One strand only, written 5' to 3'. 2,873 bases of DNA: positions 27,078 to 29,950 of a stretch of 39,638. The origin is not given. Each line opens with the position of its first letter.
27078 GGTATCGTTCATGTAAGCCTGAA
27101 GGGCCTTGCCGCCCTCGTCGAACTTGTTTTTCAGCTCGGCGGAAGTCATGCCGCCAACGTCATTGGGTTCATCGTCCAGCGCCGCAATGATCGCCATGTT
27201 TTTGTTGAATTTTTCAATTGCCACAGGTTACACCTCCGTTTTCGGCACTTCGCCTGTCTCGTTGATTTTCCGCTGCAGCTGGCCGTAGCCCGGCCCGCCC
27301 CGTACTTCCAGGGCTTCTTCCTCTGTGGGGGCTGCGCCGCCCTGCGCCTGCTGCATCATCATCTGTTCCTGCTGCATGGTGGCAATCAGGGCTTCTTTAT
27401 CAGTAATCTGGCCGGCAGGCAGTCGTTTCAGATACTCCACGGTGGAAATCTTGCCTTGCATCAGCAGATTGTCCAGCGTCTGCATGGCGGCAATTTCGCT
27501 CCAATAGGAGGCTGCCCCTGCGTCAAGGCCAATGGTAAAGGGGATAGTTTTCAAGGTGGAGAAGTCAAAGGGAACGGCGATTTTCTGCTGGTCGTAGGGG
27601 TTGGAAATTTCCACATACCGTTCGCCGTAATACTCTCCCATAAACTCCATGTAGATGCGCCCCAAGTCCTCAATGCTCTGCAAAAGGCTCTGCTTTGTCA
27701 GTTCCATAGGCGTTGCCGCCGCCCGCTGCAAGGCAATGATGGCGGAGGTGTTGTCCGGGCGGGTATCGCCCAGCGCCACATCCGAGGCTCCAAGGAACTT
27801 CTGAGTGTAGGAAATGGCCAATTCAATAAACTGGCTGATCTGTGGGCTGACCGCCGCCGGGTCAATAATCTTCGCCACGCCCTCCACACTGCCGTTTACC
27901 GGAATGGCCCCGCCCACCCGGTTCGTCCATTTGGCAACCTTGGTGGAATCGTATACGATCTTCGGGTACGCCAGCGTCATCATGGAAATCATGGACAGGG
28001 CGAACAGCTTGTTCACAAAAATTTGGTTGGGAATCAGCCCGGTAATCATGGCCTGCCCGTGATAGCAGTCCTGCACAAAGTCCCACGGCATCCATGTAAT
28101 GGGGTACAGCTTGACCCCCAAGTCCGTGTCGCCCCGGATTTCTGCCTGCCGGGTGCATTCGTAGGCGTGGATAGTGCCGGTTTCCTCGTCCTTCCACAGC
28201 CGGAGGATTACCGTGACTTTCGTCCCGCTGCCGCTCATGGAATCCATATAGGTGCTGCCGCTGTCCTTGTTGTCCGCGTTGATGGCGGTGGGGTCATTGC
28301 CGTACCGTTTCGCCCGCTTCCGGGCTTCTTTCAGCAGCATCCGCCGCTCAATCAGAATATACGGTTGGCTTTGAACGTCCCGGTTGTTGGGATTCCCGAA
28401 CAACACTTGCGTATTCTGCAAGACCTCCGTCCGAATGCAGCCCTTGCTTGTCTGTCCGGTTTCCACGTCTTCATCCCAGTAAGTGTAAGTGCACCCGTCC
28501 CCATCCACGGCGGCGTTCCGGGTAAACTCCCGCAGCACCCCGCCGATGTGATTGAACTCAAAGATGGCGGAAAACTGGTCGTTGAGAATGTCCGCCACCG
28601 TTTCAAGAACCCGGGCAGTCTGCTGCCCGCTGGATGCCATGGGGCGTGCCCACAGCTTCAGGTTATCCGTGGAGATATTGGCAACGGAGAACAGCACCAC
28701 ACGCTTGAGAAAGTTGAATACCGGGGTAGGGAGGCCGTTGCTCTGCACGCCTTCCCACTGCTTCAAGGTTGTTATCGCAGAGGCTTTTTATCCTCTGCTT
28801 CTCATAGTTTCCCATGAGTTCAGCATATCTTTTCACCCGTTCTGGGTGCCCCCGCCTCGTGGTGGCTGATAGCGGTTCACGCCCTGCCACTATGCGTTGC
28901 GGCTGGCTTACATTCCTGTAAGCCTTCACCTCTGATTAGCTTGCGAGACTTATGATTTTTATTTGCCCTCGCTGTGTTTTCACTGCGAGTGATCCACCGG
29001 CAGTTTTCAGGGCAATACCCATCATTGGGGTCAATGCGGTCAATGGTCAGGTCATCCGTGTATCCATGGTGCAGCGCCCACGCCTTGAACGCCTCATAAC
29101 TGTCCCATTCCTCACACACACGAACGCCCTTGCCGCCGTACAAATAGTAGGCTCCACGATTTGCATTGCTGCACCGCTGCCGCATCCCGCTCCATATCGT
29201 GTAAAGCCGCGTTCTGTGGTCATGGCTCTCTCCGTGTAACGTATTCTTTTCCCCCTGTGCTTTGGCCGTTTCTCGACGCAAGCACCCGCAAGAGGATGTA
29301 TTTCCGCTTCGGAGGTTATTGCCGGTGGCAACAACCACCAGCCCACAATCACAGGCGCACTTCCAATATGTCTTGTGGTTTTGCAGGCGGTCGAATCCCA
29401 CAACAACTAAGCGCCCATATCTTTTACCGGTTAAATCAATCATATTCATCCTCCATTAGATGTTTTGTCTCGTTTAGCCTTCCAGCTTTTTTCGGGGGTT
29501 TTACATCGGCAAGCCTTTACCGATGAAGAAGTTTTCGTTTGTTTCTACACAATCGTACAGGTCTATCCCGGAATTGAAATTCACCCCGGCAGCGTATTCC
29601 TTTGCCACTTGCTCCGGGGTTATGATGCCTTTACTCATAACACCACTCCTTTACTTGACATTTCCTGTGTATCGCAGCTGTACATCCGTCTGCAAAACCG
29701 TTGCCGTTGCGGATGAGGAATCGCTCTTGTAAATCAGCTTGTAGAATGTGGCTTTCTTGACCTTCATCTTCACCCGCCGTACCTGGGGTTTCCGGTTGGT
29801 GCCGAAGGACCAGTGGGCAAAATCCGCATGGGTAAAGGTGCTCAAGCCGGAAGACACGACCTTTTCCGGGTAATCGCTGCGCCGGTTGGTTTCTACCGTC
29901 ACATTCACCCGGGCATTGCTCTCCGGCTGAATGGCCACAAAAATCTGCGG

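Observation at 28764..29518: Portal gene split by a putative group I intron carrying an endonuclease-like ORF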

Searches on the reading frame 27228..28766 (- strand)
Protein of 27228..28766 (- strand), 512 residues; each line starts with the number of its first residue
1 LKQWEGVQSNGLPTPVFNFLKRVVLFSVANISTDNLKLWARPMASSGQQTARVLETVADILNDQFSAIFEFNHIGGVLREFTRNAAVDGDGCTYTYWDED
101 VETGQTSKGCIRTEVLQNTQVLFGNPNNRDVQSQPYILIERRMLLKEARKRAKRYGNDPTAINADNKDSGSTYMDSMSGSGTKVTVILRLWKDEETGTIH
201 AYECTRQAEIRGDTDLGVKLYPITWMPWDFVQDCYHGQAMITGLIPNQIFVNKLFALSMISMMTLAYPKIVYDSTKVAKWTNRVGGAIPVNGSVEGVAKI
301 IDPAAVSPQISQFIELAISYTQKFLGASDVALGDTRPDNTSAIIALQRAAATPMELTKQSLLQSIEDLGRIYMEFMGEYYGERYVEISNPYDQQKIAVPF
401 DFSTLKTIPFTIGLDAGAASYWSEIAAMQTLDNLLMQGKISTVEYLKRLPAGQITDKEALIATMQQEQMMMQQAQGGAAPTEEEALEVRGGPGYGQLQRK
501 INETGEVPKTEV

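Call 5: search_protein_families(library=pfam, proteins=[window:27228-28766:-], max_evalue=0.01)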
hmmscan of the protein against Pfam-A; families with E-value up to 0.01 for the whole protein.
window:27228-28766:- (512 aa): 1 family
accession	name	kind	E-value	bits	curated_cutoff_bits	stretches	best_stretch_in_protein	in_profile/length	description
PF16510.12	P22_portal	-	1.9e-10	40.4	26.1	1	222-395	275-461/594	Phage P22-like portal protein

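Call 6: search_protein_families(library=phrogs, proteins=[window:27228-28766:-], max_evalue=0.01)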
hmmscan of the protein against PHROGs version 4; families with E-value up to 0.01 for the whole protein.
window:27228-28766:- (512 aa): 2 families
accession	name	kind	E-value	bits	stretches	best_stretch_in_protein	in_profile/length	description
phrog_156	-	head and packaging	8.6e-27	94.8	1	3-484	44-579/681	portal protein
phrog_332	-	connector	7.7e-08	32.1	1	48-346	101-394/560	head-tail adaptor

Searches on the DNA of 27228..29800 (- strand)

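Call 4: search_rna_families(source=window, start=28500, end=29800, threshold=evalue, max_evalue=10, show_alignments=4)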
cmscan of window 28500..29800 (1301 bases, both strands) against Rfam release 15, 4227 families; matches with E-value up to 10: 2.
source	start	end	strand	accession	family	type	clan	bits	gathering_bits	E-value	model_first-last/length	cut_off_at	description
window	29321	29342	-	RF00630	P26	Gene;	-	19.3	36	0.34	41-64/66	no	Pseudomonas sRNA P26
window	28991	29064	-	RF00283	SCARNA18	Gene; snRNA; snoRNA; scaRNA;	-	14.7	40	6.4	1-83/83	no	small Cajal body-specific RNA 18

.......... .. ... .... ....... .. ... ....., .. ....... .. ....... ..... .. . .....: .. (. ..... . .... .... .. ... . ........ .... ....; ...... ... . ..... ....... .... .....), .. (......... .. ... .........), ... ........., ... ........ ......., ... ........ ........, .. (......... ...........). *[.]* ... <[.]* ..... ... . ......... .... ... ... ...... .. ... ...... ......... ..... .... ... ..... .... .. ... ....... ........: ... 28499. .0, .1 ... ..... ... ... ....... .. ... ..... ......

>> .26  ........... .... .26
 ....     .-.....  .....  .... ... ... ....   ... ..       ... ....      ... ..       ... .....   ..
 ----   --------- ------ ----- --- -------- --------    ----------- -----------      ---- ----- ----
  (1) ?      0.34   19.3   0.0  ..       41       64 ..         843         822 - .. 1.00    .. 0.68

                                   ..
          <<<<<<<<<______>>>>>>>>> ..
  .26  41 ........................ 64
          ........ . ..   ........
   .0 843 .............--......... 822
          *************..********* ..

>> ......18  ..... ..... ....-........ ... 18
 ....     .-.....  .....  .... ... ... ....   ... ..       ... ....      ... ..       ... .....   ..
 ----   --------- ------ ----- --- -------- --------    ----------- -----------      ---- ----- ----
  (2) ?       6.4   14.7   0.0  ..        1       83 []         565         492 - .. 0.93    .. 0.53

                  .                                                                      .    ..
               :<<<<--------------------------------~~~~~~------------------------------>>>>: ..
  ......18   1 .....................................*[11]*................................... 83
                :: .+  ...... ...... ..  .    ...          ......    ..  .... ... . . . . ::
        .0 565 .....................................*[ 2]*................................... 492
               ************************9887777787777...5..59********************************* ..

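Call 7: search_dna_similar(query=window:27228-29700:-, collection=phages, mode=near)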
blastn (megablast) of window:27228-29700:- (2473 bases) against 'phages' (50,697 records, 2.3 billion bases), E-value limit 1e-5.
No match.
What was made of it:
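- Tried and rejected: The portal region against GenBank phages gave no match (call 7).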

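Call 24: search_dna_similar(query=window:28764-28945:-, collection=phages, mode=distant, max_rows=40, max_evalue=0.001)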
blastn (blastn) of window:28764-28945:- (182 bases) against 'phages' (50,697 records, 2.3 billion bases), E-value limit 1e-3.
Records with a match: 96; places in all: 97; records where one place covers at least 80% of the query: 0.
Best place of each record, by identity: 95-99% 1; 80-90% 81; 60-80% 14.
By first word of the organism name: Streptococcus 61; Staphylococcus 15; Clostridium 8; Clostridioides 3; Lactobacillus 2; Ralstonia 2; Arcanobacterium 1; Alicyclobacillus 1; bajarodcaudo 1; Peptoclostridium 1; and 1 more.
By host as written in the record: Streptococcus thermophilus 47; Streptococcus thermophilus ST47795 6; Clostridium perfringens 6; Mammaliicoccus sciuri C6854 3; Staphylococcus aureus 3; Streptococcus thermophilus ST68757 3; Streptococcus thermophilus ST64985 3; - 3; and 17 more.
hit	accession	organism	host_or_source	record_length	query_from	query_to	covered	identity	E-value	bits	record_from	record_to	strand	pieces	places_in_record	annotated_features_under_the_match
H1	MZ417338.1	Staphylococcus phage PG-2021_4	Mammaliicoccus sciuri C6854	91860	111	177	37%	88.1%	4e-15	86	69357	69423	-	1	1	record has no annotation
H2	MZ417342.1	Staphylococcus phage PG-2021_68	Mammaliicoccus sciuri C6854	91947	111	177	37%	88.1%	4e-15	86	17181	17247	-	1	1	record has no annotation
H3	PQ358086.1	Arcanobacterium phage TPWB06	Arcanobacterium sp.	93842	108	177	38%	84.3%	2e-12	78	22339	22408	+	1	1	none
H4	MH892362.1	Streptococcus phage SW13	Streptococcus thermophilus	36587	109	177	38%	85.5%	2e-13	81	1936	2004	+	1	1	none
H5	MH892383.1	Streptococcus phage SW31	Streptococcus thermophilus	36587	109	177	38%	85.5%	2e-13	81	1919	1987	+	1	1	none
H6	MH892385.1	Streptococcus phage SW33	Streptococcus thermophilus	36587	109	177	38%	85.5%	2e-13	81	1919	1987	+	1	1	none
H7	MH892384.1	Streptococcus phage SW32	Streptococcus thermophilus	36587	109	177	38%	85.5%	2e-13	81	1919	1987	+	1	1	none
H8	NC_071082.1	Streptococcus phage SW13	Streptococcus thermophilus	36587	109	177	38%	85.5%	2e-13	81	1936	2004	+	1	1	none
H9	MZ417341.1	Staphylococcus phage PG-2021_67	Mammaliicoccus sciuri C6854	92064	108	177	38%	82.9%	3e-11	73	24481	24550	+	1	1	record has no annotation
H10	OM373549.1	Staphylococcus phage vB_SpsS-DH5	Staphylococcus pseudintermedius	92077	108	177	38%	82.9%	3e-11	73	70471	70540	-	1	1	record has no annotation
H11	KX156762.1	Staphylococcus phage vB_SauS_IMEP5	Staphylococcus aureus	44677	111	177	37%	86.6%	2e-13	82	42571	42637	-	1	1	hypothetical protein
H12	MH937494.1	Streptococcus phage CHPC1042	Streptococcus thermophilus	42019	111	177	37%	86.6%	2e-13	82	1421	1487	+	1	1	none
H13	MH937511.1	Streptococcus phage CHPC1247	Streptococcus thermophilus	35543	111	177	37%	86.6%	2e-13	82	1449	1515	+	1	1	none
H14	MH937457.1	Streptococcus phage CHPC1248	Streptococcus thermophilus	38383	111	177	37%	86.6%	2e-13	82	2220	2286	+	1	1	none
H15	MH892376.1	Streptococcus phage SW1151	Streptococcus thermophilus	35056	111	177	37%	86.6%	2e-13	82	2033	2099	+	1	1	none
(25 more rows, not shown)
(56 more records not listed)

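Call 25: get_annotated_region(hit=H4, flank=1800)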
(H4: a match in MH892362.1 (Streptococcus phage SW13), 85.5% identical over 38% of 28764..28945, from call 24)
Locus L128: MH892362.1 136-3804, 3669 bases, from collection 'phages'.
description: Streptococcus phage SW13, complete genome.
organism: Streptococcus phage SW13 (NCBI taxid 2419633)
taxonomy: Viruses; Duplodnaviria; Heunggongvirae; Uroviricota; Caudoviricetes; Aliceevansviridae; Brussowvirus; Brussowvirus SW13
host: Streptococcus thermophilus; source: whey; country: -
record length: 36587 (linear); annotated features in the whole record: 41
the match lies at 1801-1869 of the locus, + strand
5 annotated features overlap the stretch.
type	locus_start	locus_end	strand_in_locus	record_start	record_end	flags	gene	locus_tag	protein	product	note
CDS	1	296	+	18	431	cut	-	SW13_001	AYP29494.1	AprU late transcriptional regulator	-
CDS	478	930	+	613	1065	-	-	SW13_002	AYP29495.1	terminase small subunit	-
CDS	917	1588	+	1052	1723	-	-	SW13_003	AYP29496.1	terminase large subunit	-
CDS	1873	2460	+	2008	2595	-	-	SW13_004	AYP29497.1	terminase large subunit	-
CDS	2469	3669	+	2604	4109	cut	-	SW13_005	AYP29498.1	portal protein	-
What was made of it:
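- Closest known: TerL group I intron of Streptococcus thermophilus phages 2972, 858 and SW13. Different: In GenBank it is annotated as two TerL CDS (call 25).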

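Call 64: search_rna_families(sources=[L218, L128], threshold=evalue, max_evalue=10, show_alignments=2)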
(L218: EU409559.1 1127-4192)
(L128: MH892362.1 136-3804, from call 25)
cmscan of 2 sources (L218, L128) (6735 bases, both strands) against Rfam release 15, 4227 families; matches with E-value up to 10: 5.
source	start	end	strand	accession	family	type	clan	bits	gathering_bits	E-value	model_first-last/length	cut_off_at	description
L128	1558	1837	+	RF00028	Intron_gpI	Intron;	-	50.1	50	9.6e-11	1-253/253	no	Group I catalytic intron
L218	1977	2053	+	RF00149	snoZ103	Gene; snRNA; snoRNA; CD-box;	-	23.8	44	0.42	1-100/100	no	Small nucleolar RNA Z103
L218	496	669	-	RF02188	ST7-OT4_2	Gene; lncRNA;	-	19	55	5.2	1-172/172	no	ST7 overlapping transcript 4 conserved region 2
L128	2195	2298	+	RF01769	greA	Cis-reg; leader;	-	18.8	60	7.5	1-124/124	no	Enterobacteria greA leader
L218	298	321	-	RF00489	ctRNA_p42d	Gene; antisense;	-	18.6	50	3.6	1-46/46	no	ctRNA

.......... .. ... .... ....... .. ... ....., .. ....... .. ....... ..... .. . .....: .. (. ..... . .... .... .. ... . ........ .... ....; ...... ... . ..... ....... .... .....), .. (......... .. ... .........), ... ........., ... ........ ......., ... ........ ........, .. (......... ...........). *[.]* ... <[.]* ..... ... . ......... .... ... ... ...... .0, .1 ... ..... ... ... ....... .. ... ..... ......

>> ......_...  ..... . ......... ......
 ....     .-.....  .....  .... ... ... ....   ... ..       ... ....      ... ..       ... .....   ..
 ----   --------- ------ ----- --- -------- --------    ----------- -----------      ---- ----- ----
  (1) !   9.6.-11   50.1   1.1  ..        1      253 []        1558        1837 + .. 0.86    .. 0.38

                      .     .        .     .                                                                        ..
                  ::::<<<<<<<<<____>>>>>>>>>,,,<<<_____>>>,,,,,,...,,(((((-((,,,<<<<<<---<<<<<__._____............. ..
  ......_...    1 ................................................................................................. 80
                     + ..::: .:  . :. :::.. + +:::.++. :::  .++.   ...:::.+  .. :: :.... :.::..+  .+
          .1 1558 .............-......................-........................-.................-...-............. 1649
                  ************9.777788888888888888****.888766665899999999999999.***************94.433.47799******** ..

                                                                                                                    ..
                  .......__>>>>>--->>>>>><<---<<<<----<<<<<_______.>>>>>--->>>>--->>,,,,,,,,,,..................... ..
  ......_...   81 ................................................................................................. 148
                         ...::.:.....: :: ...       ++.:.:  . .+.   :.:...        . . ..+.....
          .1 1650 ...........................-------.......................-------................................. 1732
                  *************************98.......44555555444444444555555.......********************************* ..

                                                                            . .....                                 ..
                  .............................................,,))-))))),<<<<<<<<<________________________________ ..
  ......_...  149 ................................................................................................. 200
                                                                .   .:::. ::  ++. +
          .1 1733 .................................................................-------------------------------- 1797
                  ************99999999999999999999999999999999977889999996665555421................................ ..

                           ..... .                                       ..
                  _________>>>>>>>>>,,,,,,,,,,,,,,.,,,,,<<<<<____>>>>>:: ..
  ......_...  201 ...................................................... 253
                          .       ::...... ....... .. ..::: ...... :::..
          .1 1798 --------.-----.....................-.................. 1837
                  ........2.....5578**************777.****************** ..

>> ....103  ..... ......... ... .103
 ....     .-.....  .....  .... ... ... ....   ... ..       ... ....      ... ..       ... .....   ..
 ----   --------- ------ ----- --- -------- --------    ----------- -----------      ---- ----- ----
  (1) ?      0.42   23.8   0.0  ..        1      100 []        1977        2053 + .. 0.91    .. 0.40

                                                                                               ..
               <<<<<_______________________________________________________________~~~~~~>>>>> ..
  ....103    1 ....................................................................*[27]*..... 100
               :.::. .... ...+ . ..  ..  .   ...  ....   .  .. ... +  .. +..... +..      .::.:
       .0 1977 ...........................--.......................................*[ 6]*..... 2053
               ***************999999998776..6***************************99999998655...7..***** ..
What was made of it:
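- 28801..28818 (-): P9 hairpin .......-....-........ It aligns to P9 of RF00028 in the SW13 relative (call 64).
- Closest known: Self-splicing group I intron in the terL gene of Lactobacillus delbrueckii phage JCL1032. Same: It is also missed by RF00028 (call 64).
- Closest known: TerL group I intron of Streptococcus thermophilus phages 2972, 858 and SW13. Same: It reaches RF00028 at 50.1 bits (call 64), which links the family to canonical group I.
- The SW13/2972-type TerL intron shares P9, P9.1 and the tail, and reaches the RF00028 threshold (calls 24, 25, 64).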
